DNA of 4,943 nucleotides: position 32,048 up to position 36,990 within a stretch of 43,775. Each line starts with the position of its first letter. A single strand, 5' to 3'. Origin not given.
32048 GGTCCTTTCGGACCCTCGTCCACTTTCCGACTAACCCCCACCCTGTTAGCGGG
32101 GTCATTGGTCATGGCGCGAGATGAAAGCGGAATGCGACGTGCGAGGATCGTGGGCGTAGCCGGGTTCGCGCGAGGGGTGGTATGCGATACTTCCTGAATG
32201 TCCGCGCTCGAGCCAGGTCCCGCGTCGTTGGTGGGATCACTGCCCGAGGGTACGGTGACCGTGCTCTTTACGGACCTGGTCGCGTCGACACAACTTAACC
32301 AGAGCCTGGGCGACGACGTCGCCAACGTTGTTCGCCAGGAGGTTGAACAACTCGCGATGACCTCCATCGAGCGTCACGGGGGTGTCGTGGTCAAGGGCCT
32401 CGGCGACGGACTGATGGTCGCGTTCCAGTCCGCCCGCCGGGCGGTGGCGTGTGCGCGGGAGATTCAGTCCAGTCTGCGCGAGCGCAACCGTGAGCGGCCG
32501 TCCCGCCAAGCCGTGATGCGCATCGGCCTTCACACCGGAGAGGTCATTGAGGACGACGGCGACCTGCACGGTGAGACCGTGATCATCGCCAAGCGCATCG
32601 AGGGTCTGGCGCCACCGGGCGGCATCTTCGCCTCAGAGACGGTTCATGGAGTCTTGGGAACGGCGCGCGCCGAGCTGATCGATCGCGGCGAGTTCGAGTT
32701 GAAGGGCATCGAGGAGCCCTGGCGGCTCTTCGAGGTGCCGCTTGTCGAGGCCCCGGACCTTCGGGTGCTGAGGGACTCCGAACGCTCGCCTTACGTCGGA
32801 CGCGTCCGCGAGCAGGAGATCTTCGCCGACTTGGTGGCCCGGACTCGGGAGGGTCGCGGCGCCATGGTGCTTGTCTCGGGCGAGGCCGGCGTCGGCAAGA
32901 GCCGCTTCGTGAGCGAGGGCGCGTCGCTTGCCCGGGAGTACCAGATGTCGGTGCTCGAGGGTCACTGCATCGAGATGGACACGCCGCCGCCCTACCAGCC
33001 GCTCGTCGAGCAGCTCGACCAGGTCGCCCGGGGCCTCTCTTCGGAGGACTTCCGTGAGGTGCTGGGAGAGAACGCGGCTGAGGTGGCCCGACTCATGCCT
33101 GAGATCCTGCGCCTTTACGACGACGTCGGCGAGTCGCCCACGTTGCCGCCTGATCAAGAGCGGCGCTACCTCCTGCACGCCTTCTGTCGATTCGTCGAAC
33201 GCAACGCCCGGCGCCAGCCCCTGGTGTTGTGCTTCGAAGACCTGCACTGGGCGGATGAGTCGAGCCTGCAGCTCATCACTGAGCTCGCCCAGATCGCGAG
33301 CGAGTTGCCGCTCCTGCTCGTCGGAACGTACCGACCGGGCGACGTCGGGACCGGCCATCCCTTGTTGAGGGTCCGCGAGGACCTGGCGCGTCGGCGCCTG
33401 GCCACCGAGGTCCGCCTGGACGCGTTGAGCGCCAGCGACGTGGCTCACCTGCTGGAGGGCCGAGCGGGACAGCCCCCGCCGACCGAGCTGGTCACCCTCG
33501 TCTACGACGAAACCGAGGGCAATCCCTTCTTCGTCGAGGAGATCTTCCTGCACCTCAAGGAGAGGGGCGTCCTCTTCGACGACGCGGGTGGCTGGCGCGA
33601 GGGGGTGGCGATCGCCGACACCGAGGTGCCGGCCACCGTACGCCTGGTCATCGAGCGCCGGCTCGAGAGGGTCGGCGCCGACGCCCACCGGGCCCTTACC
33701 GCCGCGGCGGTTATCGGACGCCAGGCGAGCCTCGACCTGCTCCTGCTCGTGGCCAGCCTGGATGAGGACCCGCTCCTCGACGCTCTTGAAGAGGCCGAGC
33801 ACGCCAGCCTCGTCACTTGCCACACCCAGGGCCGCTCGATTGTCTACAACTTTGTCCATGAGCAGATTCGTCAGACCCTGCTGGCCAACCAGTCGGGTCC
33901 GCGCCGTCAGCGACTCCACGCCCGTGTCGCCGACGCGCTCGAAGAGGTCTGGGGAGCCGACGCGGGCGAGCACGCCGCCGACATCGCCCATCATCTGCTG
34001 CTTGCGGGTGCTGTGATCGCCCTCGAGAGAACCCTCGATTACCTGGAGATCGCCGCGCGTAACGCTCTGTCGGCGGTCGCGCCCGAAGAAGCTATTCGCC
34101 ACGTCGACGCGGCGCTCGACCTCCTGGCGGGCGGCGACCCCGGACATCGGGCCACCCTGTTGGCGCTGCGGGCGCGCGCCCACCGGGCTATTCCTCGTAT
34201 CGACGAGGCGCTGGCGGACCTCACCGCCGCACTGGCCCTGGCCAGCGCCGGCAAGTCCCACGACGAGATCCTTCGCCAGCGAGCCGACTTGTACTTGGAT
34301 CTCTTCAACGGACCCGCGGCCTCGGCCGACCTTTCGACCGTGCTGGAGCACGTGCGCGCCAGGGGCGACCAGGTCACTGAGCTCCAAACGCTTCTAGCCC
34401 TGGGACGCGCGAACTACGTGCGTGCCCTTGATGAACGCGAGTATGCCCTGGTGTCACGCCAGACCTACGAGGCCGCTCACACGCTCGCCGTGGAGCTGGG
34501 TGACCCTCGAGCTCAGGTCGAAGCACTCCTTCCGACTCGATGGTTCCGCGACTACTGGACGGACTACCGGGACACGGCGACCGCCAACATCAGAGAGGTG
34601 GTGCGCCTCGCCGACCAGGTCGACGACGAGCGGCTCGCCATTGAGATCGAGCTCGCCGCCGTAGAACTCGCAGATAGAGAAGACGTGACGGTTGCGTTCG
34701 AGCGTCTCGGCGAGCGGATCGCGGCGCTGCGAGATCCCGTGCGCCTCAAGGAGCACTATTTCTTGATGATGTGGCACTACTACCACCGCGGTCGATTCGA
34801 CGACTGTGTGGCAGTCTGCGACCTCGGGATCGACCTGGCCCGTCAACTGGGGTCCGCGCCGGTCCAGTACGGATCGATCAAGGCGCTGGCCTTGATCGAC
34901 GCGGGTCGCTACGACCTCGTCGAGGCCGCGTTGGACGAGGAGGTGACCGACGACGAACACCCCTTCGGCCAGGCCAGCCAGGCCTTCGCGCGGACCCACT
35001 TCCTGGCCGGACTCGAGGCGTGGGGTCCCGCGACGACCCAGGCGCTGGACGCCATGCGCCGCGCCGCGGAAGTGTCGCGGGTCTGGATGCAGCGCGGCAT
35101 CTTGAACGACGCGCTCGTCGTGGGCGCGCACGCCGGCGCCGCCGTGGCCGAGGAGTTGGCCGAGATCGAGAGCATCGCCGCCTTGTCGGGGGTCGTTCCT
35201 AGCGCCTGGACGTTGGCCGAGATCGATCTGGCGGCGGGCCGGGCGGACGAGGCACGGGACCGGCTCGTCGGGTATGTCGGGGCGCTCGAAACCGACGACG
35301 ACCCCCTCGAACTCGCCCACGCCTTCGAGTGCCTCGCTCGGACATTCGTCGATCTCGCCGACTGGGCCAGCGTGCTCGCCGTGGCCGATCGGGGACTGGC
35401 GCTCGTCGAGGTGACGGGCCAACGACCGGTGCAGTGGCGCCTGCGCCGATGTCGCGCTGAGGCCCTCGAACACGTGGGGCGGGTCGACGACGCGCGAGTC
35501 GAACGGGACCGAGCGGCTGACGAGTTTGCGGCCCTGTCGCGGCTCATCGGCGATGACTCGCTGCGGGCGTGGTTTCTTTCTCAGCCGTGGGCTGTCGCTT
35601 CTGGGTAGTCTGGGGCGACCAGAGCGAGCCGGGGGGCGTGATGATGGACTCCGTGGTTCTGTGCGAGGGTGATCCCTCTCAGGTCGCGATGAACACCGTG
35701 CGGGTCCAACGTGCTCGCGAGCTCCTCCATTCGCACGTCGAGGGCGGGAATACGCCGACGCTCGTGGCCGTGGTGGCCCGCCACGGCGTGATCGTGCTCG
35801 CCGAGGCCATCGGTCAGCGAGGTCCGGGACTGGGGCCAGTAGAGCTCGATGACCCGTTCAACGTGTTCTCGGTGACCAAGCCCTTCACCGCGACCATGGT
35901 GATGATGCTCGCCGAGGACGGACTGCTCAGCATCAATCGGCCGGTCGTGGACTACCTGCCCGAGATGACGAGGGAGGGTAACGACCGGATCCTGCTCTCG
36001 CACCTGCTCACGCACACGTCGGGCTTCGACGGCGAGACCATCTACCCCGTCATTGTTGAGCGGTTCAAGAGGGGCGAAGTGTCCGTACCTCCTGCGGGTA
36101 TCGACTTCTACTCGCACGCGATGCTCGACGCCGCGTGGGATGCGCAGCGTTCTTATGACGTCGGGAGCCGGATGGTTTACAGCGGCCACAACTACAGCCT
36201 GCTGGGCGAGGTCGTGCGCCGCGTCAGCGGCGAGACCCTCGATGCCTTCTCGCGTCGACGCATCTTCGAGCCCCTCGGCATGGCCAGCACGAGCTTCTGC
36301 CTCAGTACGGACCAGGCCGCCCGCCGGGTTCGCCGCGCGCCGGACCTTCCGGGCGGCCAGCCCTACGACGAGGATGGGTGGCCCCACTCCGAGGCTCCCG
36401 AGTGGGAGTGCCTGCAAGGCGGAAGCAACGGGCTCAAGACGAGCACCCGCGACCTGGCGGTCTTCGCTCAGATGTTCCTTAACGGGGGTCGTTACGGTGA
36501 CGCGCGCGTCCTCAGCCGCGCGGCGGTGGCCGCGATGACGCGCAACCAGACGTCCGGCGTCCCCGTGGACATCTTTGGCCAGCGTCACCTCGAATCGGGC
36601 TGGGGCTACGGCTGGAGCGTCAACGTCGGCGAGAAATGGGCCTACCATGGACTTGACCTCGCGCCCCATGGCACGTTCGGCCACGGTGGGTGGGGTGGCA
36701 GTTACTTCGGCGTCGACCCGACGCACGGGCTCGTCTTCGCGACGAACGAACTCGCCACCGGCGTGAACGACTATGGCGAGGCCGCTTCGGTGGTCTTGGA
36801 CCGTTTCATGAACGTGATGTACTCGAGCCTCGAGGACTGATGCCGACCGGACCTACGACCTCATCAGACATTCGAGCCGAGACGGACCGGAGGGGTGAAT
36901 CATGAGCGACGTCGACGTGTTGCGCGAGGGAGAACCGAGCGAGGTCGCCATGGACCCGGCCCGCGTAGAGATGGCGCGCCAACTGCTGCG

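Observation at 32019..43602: Three co-oriented degenerate copies of the 3' half of tRNA-Leu(CAG) divide the last 11.6 kb into cassettes, with no integrase present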

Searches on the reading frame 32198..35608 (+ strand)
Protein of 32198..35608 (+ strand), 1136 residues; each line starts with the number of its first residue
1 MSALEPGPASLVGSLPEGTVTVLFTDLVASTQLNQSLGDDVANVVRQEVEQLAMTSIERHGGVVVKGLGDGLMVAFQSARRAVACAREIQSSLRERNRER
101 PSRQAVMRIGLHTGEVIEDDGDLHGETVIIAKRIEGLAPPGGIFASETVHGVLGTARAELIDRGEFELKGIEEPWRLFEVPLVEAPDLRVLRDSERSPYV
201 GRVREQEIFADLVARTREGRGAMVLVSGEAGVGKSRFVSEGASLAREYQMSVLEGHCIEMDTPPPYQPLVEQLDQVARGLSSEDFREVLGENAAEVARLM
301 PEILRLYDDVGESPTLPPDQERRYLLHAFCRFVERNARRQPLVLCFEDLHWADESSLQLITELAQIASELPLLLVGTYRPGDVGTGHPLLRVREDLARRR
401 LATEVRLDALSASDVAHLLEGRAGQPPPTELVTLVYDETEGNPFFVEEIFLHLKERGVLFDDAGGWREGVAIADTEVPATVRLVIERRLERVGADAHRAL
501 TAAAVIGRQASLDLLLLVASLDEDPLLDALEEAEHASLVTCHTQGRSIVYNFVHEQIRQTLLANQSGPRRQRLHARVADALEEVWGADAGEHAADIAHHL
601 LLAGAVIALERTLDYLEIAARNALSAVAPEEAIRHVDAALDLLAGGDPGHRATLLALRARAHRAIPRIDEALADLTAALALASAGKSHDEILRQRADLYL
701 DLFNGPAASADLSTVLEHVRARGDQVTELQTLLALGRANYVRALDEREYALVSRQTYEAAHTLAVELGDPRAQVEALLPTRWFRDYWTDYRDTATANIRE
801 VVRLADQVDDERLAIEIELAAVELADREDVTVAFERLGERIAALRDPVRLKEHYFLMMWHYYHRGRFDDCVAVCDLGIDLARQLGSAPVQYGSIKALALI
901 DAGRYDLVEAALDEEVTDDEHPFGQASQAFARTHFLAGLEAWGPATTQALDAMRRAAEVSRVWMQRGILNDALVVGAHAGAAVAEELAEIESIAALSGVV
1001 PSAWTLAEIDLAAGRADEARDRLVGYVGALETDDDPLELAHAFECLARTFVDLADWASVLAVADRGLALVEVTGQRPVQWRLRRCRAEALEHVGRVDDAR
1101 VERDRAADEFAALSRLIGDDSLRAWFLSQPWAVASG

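Call 11: search_protein_families(library=pfam, proteins=[window:32198-35608:+], max_evalue=0.01)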
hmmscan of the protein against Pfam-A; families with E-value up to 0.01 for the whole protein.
window:32198-35608:+ (1136 aa): 3 families
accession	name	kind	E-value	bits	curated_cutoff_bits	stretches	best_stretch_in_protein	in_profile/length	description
PF13191.12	AAA_16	-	1.2e-29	104.4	32.6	1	199-375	2-167/167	AAA ATPase domain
PF00211.25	Guanylate_cyc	-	4.1e-14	53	21.9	1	17-170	6-172/183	Adenylate and Guanylate cyclase catalytic domain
PF13401.12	AAA_22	-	2.9e-05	24.8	27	1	221-378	5-124/130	AAA domain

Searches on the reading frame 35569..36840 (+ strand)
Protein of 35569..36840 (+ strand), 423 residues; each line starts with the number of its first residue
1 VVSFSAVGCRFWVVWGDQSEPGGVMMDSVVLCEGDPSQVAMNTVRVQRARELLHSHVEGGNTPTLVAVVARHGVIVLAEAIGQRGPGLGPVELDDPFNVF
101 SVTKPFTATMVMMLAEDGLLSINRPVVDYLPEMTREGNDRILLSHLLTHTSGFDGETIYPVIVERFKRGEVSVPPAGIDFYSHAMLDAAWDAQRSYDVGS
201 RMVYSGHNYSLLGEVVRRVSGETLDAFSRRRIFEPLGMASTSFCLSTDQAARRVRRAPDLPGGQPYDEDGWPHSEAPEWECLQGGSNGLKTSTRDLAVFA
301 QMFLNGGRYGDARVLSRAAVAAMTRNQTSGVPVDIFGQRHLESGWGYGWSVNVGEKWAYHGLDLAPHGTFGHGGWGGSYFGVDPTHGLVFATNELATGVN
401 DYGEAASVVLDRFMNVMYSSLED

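Call 11: search_protein_families(library=pfam, proteins=[window:35569-36840:+], max_evalue=0.01)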
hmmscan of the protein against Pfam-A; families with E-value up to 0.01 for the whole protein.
window:35569-36840:+ (423 aa): 1 family
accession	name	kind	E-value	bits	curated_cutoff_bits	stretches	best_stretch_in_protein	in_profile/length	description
PF00144.29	Beta-lactamase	-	6.6e-60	203.4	27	1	51-391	3-305/329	Beta-lactamase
